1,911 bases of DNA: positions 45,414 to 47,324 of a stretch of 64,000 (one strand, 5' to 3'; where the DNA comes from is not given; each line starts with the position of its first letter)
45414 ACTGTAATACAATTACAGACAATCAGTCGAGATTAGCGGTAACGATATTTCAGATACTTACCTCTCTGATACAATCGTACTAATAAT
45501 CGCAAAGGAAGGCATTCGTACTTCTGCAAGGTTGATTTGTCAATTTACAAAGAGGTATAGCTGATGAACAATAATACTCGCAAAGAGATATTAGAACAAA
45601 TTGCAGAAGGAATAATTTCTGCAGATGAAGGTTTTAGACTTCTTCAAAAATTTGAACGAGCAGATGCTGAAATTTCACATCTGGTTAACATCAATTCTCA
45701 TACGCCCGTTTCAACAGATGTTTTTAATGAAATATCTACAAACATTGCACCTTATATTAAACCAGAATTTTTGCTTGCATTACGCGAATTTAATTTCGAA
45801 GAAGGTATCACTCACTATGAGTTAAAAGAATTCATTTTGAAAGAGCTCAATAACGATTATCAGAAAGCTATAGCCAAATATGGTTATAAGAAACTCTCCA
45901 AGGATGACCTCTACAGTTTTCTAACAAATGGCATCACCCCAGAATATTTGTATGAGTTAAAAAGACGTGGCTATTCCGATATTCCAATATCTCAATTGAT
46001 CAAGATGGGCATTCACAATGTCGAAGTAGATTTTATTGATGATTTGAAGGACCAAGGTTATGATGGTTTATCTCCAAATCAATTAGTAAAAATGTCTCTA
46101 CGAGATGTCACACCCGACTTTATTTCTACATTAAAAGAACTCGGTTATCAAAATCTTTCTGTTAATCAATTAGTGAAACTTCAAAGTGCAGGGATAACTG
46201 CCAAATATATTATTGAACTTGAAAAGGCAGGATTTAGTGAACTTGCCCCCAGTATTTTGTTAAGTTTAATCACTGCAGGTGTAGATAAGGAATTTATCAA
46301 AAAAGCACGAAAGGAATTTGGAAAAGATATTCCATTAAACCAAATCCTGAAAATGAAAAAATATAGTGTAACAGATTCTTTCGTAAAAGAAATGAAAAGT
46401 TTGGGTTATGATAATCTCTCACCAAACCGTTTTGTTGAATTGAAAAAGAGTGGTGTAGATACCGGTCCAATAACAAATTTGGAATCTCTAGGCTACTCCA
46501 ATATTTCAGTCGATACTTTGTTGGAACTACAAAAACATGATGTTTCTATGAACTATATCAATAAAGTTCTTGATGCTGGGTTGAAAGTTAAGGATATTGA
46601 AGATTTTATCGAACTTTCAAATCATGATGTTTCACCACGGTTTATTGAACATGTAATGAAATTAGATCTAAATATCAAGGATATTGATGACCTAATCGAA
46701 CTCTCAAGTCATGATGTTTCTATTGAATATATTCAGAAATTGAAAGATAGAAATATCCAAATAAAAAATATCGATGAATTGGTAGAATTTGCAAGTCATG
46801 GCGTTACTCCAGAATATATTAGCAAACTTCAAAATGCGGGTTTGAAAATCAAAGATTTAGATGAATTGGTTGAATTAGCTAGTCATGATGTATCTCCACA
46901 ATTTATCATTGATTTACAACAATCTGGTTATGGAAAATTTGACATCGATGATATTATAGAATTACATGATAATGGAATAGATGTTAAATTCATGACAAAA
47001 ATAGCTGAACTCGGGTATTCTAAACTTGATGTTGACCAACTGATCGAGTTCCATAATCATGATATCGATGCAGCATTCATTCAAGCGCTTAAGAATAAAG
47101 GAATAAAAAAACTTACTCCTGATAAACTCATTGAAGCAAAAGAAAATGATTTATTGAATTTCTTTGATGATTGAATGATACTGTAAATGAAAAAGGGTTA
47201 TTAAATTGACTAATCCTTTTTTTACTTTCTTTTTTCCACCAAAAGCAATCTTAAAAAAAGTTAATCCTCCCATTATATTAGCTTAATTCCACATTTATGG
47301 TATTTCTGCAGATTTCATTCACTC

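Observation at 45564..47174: Protein built of ~14 tandem 29-residue repeats (87-nt DNA period) of an apparently uncharacterised type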

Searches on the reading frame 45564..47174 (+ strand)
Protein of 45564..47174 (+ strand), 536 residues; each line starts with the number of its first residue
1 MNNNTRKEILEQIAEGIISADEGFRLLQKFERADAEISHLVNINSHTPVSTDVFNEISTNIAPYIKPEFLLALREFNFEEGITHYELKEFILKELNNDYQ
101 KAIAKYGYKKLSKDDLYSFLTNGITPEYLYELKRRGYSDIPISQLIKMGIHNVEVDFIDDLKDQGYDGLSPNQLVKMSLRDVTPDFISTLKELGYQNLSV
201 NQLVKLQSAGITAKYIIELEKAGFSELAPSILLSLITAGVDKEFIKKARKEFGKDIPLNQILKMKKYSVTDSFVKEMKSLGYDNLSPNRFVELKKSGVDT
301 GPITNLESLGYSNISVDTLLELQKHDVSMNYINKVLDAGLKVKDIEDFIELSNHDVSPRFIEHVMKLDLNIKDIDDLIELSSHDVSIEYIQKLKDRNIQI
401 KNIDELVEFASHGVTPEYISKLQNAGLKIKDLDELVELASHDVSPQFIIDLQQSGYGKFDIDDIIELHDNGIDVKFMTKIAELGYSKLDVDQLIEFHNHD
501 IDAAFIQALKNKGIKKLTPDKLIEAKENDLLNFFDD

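Call 3: search_protein_families(library=pfam, proteins=[window:45564-47174:+], max_evalue=10)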
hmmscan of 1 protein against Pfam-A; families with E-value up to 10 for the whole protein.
window:45564-47174:+ (536 aa): 13 families
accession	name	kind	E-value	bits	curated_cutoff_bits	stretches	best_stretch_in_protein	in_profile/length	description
PF22746.1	SHOCT-like_DUF2089-C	-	1.3e-05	25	27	1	5-31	2-28/32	SHOCT-like domain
PF02787.25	CPSase_L_D3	-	0.011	16.2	26.6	1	123-145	57-79/80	Carbamoyl-phosphate synthetase large chain, oligomerisation domain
PF05305.19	DUF732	-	0.045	14.6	22.4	0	502-525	2-25/72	Protein of unknown function (DUF732)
PF02401.23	LYTB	-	0.064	13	24.5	1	389-431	42-85/267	LytB protein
PF15943.11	YdaS_toxin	-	0.072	13.4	30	1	191-222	16-46/65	Bacterial toxin YdaS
PF01867.21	Cas_Cas1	-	0.081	12.5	22.3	1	379-429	11-60/283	CRISPR associated protein Cas1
PF13411.12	MerR_1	-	0.14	12.7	21.6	0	387-407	46-66/69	MerR HTH family regulatory protein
PF02234.24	CDI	-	0.15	12.7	25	1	82-108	6-32/49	Cyclin-dependent kinase inhibitor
PF14751.11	DUF4474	-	0.17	11.7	23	1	486-516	141-171/240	Domain of unknown function (DUF4474)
PF17267.7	DUF5333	-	0.21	12.2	27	0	476-521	43-90/110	Family of unknown function (DUF5333)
PF09278.17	MerR-DNA-bind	-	0.23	12.6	25.4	0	419-442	7-30/65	MerR, DNA binding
PF22324.2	HTH_91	-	0.28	11.4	27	0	416-434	34-52/77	Winged helix domain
PF11121.13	DUF2639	-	1.8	9.1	27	0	505-518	8-21/38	Protein of unknown function (DUF2639)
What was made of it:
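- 45576..45656 (+): N-terminal SHOCT-like helix (aa 5-31). PF22746 SHOCT-like_DUF2089-C scores E 1.3e-5 and 25.0 bits, just under the 27-bit cut-off (call 3).
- On SHOCT-like domain (PF22746, SHOCT-like_DUF2089-C): The window protein scores 25.0 bits, E 1.3e-5, below the cut-off (call 3).
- On Helix-hairpin-helix (HHH_5 and related): The window protein has no hit (call 3).
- Foldseek E is 1.5-8, and the window protein itself has no HhH hit (call 3).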

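Call 4: search_protein_families(library=ncbifam, proteins=[window:45564-47174:+], max_evalue=10)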
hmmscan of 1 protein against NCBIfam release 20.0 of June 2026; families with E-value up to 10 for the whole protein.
window:45564-47174:+ (536 aa): 5 families
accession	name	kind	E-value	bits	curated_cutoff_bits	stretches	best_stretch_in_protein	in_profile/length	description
NF052654.1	CmpProtComFBBac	equivalog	0.00053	20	120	1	88-137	6-55/84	late competence protein ComFB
TIGR02194.1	GlrX_NrdH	subfamily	0.071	13.3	85.75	0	181-200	32-51/72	glutaredoxin-like protein NrdH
TIGR04285.1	nucleoid_noc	exception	0.086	12.2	315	1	318-361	160-209/255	nucleoid occlusion protein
TIGR02666.1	moaA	equivalog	0.13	11.2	284.05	1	323-393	151-220/336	GTP 3',8-cyclase MoaA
TIGR02051.1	MerR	equivalog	0.76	10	150.85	0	359-396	47-83/124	mercury resistance transcriptional regulator MerR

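Call 5: search_solved_structures(query=window:45564-47174:+, max_evalue=10, show_alignments=2)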
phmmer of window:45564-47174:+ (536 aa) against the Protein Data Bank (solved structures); distinct sequences matched with E-value up to 10: 5.
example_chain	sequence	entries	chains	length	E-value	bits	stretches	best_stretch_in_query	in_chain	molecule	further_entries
3op7_A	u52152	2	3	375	0.36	13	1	430-482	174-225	Aminotransferase class I and II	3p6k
4g6u_A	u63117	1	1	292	0.69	12.1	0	367-434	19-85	EC869 CdiA-CT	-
1v77_A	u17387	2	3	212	0.72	12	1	209-291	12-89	hypothetical protein PH1877 | Ribonuclease P protein component 3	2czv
1ofh_A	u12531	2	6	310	0.96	11.6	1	435-515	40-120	ATP-DEPENDENT HSL PROTEASE ATP-BINDING SUBUNIT HSLU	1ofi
6iow_A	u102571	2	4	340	1.5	11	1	476-530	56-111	Phosphotransacetylase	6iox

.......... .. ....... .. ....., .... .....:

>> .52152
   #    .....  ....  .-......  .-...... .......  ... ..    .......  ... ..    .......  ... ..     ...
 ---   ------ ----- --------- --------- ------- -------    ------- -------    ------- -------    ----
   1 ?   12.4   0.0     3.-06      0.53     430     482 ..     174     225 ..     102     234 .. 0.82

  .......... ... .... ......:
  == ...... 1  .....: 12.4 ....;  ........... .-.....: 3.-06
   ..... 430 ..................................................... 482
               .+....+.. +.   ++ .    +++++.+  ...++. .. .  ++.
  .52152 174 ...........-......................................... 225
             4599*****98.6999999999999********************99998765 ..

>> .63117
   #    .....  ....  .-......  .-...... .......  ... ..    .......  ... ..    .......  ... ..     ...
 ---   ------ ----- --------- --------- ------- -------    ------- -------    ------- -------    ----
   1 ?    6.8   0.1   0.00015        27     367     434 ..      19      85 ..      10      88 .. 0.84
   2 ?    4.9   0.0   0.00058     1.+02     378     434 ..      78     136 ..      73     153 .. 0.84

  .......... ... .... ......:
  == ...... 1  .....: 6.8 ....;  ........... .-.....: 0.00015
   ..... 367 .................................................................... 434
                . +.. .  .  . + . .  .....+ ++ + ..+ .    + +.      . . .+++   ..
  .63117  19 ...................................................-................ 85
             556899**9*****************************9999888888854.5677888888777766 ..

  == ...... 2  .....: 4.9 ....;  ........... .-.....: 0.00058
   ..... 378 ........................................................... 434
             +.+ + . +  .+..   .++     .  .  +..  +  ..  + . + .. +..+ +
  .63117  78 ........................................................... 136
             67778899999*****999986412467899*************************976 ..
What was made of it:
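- Tried and rejected: Pfam, NCBIfam and PDB sequence searches of the whole protein found nothing for the repeat (calls 3-5).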

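Call 6: find_homologous_proteins(query=window:45564-47174:+, max_evalue=0.001)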
Query window:45564-47174:+ (536 aa): 46 proteins with E <= 0.001 among 8000 candidates.
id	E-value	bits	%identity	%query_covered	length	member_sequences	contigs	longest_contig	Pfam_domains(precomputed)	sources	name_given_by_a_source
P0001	2.5e-63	233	29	60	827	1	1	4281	PF05569.18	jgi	jgi:beta-lactamase regulating signal transducer with metallopeptidase domain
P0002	7.6e-62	228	29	78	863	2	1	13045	PF10391.16,PF05569.18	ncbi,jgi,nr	ncbi:MAG TPA: M56 family metallopeptidase [Acidobacteriota bacterium]|nr:M56 family metallopeptidase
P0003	2.2e-59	220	26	83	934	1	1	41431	PF05569.18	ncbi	-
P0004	2.8e-58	216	30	57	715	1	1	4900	PF01435.25,PF05569.18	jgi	jgi:beta-lactamase regulating signal transducer with metallopeptidase domain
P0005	2.4e-56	210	28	75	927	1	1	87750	PF05569.18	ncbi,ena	-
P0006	3.5e-53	200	32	52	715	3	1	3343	PF05569.18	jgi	-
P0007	2.1e-52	197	32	52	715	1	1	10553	PF01435.25,PF05569.18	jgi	jgi:beta-lactamase regulating signal transducer with metallopeptidase domain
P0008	7.7e-52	195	32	59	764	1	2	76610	PF05569.18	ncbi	ncbi:MAG: M56 family metallopeptidase [candidate division Zixibacteria bacterium]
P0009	8.2e-52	195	31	57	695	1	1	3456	PF05569.18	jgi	jgi:beta-lactamase regulating signal transducer with metallopeptidase domain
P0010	2.2e-51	194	30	57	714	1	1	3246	PF01435.25,PF05569.18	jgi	jgi:beta-lactamase regulating signal transducer with metallopeptidase domain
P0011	2.0e-50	190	31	52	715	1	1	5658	PF05569.18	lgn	-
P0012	2.9e-50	190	31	57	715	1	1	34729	PF01435.25,PF05569.18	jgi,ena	-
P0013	1.6e-48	184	25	76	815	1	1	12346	PF12558.14,PF14520.13,PF04055.28,PF05569.18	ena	-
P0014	3.6e-48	183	32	52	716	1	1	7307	PF05569.18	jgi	jgi:beta-lactamase regulating signal transducer with metallopeptidase domain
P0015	4.2e-48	183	30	51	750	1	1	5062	PF05569.18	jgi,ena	-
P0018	4.9e-45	173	33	45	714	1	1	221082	PF05569.18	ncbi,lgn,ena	-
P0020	9.0e-44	168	29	59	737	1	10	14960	PF12293.14,PF14520.13,PF05569.18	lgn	-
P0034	8.9e-28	116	28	42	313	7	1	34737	-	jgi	jgi:hypothetical protein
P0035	1.1e-27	115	28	45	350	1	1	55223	PF10073.15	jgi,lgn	jgi:uncharacterized protein (UPF0335 family)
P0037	3.4e-27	114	30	42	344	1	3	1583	-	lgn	-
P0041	1.8e-21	95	39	26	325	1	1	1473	PF00005.34,PF13304.13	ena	-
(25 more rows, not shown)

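Call 20: search_protein_families(library=pfam, proteins=[P0034, P0035, P0037, P0002, P0013, P0020, P0041, P0003], max_evalue=0.1)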
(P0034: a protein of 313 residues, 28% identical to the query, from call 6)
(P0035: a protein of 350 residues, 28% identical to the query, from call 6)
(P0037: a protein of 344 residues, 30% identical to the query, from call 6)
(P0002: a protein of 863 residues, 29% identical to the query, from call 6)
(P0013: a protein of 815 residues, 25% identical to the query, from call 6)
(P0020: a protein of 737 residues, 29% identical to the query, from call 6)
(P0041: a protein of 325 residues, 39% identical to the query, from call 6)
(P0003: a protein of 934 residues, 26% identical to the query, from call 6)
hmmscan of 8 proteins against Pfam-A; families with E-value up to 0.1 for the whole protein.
P0034 (313 aa): 4 families
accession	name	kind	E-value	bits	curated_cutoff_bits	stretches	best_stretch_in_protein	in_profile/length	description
PF02401.23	LYTB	-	9.8e-05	22.2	24.5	0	171-209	41-80/267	LytB protein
PF05305.19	DUF732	-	0.0026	18.5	22.4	0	169-191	2-24/72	Protein of unknown function (DUF732)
PF16701.10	Ad_Cy_reg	-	0.032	14.5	28.6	0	177-219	80-123/186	Adenylate cyclase regulatory domain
PF13932.14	SAM_GIDA_C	-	0.082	13.2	27.1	0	191-204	42-55/57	tRNA modifying enzyme MnmG/GidA C-terminal helical bundle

P0035 (350 aa): 7 families
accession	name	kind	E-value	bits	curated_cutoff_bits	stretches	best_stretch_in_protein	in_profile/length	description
PF10073.14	GapR_DNA-bd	-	3e-07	30.4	22.6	0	325-347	31-53/72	GapR-like, DNA-binding domain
PF12010.13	DUF3502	-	0.0049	17.7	24.4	0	173-189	39-55/69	Domain of unknown function (DUF3502)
PF02787.25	CPSase_L_D3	-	0.0063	16.9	26.6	0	313-340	50-79/80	Carbamoyl-phosphate synthetase large chain, oligomerisation domain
PF00440.29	TetR_N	-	0.0098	16.1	24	0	209-227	7-25/47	Bacterial regulatory proteins, tetR family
PF03344.20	Daxx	-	0.056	14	27.6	0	163-233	8-75/99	Daxx N-terminal Rassf1C-interacting domain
PF17469.8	GP68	-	0.087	13.4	25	0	268-294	22-48/76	Gp68-like predicted RNA polymerase component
PF10109.15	Phage_TAC_7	-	0.098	13.1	25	0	162-191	41-71/79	Phage tail assembly chaperone proteins, E, or 41 or 14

P0037 (344 aa): 3 families
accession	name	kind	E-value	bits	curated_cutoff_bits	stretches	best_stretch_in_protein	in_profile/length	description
PF02787.25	CPSase_L_D3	-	0.03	14.7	26.6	0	249-265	57-73/80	Carbamoyl-phosphate synthetase large chain, oligomerisation domain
PF00627.37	UBA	-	0.043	14.1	22.4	0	280-298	2-20/37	UBA/TS-N domain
PF15883.10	DUF4736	-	0.089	13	27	0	275-300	149-173/186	Domain of unknown function (DUF4736)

P0002 (863 aa): 6 families
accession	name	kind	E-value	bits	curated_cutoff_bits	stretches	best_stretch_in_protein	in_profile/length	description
PF05569.17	Peptidase_M56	-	3e-33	115.7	31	1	134-317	102-293/296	BlaR1 peptidase M56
PF10391.15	DNA_pol_lambd_f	-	7.2e-10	39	29.8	0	684-705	4-25/51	Fingers domain of DNA polymerase lambda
PF14821.11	Thr_synth_N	-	0.00014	22.4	25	0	687-725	35-73/79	Threonine synthase N terminus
PF21911.1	PG_1098_N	-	0.00048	20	23.6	0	693-710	8-24/45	N-terminal domain in putative methyltransferase PG_1098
PF15612.11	WHIM1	-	0.0076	16.3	19.1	0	546-564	5-23/46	WSTF, HB1, Itc1p, MBD9 motif 1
PF00376.29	MerR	-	0.02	15.2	28.2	0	599-614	8-23/38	MerR family regulatory protein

P0013 (815 aa): 10 families
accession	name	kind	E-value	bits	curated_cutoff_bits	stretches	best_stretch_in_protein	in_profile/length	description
PF05569.17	Peptidase_M56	-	2e-31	109.8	31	1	54-304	33-294/296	BlaR1 peptidase M56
PF14520.12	HHH_5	-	3.9e-09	37.3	27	0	472-498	6-31/57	Helix-hairpin-helix domain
PF04055.27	Radical_SAM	-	4.1e-06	27.5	29.5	0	591-606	92-102/166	Radical SAM superfamily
PF12558.13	DUF3744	-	2.8e-05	25.2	22.5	0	701-716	11-26/73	ATP-binding cassette cobalt transporter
PF01435.24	Peptidase_M48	-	7.5e-05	23.1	20.3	1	200-247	54-105/186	Peptidase family M48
PF12293.13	T4BSS_DotH_IcmK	-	0.00028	20.5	25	0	526-580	133-187/238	Putative outer membrane core complex of type IVb secretion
PF11121.13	DUF2639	-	0.0019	18.6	27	0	648-658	8-18/38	Protein of unknown function (DUF2639)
PF02885.22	Glycos_trans_3N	-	0.011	15.9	26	0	496-515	39-58/63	Glycosyl transferase family, helical bundle domain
PF10884.14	DUF2683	-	0.022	15.4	27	0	642-670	34-62/66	Protein of unknown function (DUF2683)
PF02787.25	CPSase_L_D3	-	0.09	13.2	26.6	0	783-806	56-79/80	Carbamoyl-phosphate synthetase large chain, oligomerisation domain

P0020 (737 aa): 6 families
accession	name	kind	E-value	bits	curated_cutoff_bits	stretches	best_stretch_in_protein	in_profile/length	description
PF05569.17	Peptidase_M56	-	1.8e-31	109.9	31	1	44-299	32-293/296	BlaR1 peptidase M56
PF14520.12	HHH_5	-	1.1e-05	26.2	27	0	505-524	5-24/57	Helix-hairpin-helix domain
PF12293.13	T4BSS_DotH_IcmK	-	1.1e-05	25.1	25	1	616-715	107-210/238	Putative outer membrane core complex of type IVb secretion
PF13101.12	DUF3945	-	0.00014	21.9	21.9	0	639-658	4-24/50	Protein of unknown function (DUF3945)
PF01435.24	Peptidase_M48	-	0.0005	20.4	20.3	1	196-237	54-97/186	Peptidase family M48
PF11121.13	DUF2639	-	0.0084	16.6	27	0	542-553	8-19/38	Protein of unknown function (DUF2639)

P0041 (325 aa): 12 families
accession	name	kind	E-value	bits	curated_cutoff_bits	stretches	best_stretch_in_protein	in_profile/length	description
PF00005.33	ABC_tran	-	1.2e-29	104.1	25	1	28-170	2-136/137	ABC transporter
PF13304.12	AAA_21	-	1.6e-08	35.4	27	2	130-195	225-293/304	AAA domain, putative AbiEii toxin, Type IV TA system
PF13555.12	AAA_29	-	0.0034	17.5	27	1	31-65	16-50/61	P-loop containing region of AAA domain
PF13401.12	AAA_22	-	0.004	17.9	27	1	36-76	4-33/130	AAA domain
PF13191.12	AAA_16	-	0.0052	17.7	32.6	1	39-187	26-158/167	AAA ATPase domain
PF00448.28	SRP54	-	0.0074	16.4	22.7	1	38-76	2-40/196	SRP54-type protein, GTPase domain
PF13604.12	AAA_30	-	0.0087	16.2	27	1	35-73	16-52/191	AAA domain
PF20720.3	nSTAND3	-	0.022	14.9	27.2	1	35-99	15-75/155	Novel STAND NTPase 3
PF13476.12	AAA_23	-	0.039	15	27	1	32-61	17-43/201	AAA domain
PF00004.35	AAA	-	0.045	14.6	21.2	0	42-93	3-38/131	ATPase family associated with various cellular activities (AAA)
PF13245.12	AAA_19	-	0.047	14.3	25.1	1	37-126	11-92/134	AAA domain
PF00627.37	UBA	-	0.055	13.8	22.4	0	210-224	2-16/37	UBA/TS-N domain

P0003 (934 aa): 11 families
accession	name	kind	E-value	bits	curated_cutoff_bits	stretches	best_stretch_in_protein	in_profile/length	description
PF05569.17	Peptidase_M56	-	1.6e-35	123.1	31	1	36-312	19-278/296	BlaR1 peptidase M56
PF14747.11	DUF4473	-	0.00021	22.2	25.9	0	757-779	6-28/78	Domain of unknown function (DUF4473)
PF01435.24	Peptidase_M48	-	0.00035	20.9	20.3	1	209-305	43-138/186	Peptidase family M48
PF22943.2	HTH_68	-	0.002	18.2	27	0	570-587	8-25/45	Putative helix-turn-helix domain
PF03098.20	An_peroxidase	-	0.0065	15.5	25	1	569-613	367-410/530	Animal haem peroxidase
PF12554.13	MOZART1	-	0.0093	16.2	27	0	704-727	13-36/47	Mitotic-spindle organizing gamma-tubulin ring associated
PF22798.2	DUF5817_CT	-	0.015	15.5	29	0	751-762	24-35/54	DUF5817, C-terminal domain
PF21429.2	Gp44_C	-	0.024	15.3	27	0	583-605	4-26/58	Sliding-clamp-loader large subunit, C-terminal domain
PF08956.15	DUF1869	-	0.024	15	21.3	0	687-707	24-44/59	Domain of unknown function (DUF1869)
PF12010.13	DUF3502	-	0.03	15.2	24.4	0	669-686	42-59/69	Domain of unknown function (DUF3502)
PF04454.18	Linocin_M18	-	0.072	12.8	24.3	0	761-832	117-185/253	Encapsulating protein for peroxidase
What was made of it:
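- Summed sub-threshold Pfam hits to HHH_5 and DNA_pol_lambd_f occur in some homologues (calls 6, 20).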

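Call 23: find_encoding_contigs(protein=window:45564-47174:+, flank=3000, max_places=5)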
Protein window:45564-47174:+ (536 aa): no gene with exactly this product is on record in the collection.
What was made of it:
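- Tried and rejected: An exact look-up of the protein in the contig collection found it is not on record (call 23).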

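Call 24: find_related_loci(query=window:45564-47171:+, collection=genome_contigs, flank=6000)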
Query window:45564-47171:+ (536 aa) in genome_contigs; peptide patterns used: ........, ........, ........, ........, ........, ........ (x = any residue, [..] = any of these).
296 stretches matched a pattern; 2 encode a relative of the query (tblastn E <= 1e-3); 2 distinct loci.
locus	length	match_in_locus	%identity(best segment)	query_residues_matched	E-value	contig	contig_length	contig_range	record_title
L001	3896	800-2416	90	1-536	0e+0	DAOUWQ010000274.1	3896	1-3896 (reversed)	MAG TPA_asm: Candidatus Heimdallarchaeota archaeon isolate CSMAG_879 CSMAG_879_k127_312517_length_3896_cov_8.0000, whole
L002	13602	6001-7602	86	1-534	0e+0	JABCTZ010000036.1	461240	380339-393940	MAG: Candidatus Heimdallarchaeota archaeon isolate HM7_B34 k127_2098272, whole genome shotgun sequence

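Call 27: predict_structure(alignment_id=A1)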
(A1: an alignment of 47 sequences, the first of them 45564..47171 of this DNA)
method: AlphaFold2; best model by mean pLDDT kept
length: 536 residues; sequences in the alignment: 47
mean_pLDDT: 89.8   pTM: 0.70
mean pLDDT of the five models: 89.8, 88.7, 88.5, 87.7, 86.1
residues with pLDDT >= 90: 396; 70-90: 96; 50-70: 30; < 50: 14
segments of 3 or more residues with pLDDT < 50: 31-43
pLDDT, mean of each block of 10 residues (from residue 1): 70 69 57 43 60 75 75 69 79 77 85 89 92 95 95 96 97 97 97 97 97 95 94 96 95 96 97 97 97 98 98 97 98 97 97 97 93 96 95 92 94 95 91 94 96 90 97 96 95 97 96 94 94 78
secondary structure, 60 per line:
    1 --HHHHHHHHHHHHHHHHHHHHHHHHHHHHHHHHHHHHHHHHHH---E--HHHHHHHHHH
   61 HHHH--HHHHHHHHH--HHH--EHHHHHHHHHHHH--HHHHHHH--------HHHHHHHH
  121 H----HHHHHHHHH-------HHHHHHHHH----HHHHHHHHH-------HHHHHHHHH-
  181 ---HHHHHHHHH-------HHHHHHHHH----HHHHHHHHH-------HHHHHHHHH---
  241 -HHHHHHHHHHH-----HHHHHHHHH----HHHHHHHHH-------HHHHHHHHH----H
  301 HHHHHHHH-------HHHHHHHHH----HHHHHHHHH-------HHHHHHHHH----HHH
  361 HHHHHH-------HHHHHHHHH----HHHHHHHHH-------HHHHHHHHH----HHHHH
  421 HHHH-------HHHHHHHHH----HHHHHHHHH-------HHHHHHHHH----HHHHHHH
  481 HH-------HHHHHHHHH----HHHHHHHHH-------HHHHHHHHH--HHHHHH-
elements in order: H3-44 H51-64 H67-75 H84-95 H98-104 H113-121 H126-134 H142-150 H155-163 H171-179 H184-192 H200-208 H213-221 H229-237 H242-252 H258-266 H271-279 H287-295 H300-308 H316-324 H329-337 H345-353 H358-366 H374-382 H387-395 H403-411 H416-424 H432-440 H445-453 H461-469 H474-482 H490-498 H503-511 H519-527 H530-535
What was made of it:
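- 45576..45656 (+): AF2 models a long helix at aa 3-44 with low to moderate confidence (call 27).
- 45657..45719 (+): Low-confidence linker (aa 32-52). AF2 pLDDT is below 50 for aa 31-43 (call 27).
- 45720..45893 (+): Two degenerate leading units (aa 53-81 and 82-110). AF2 models two helix pairs, H51-64/H67-75 and H84-95/H98-104 (call 27).
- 45894..47111 (+): Fourteen canonical 29-residue units (aa 111-516). Each is helix A (9 aa), a 4-residue hairpin [H-(D/G)-V-(S/T)], helix B (9 aa) and a 7-residue linker. DSSP on an AF2 model with pLDDT 92-98 across this stretch (call 27).
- On Alpha-solenoid tandem repeat proteins (structural class): In the AF2 model (pLDDT 89.8) every 29-residue unit is helix-hairpin-helix (call 27).
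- On TPR / HEAT / ARM / ankyrin / PPR / Sel1 / LRR / mTERF: The unit is 29 residues with two 9-residue helices (call 27).
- Every unit is modelled as helix-hairpin-helix (call 27). There is no connector helix of the (HhH)2 type (call 27). The AF2 model is confident (call 27).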
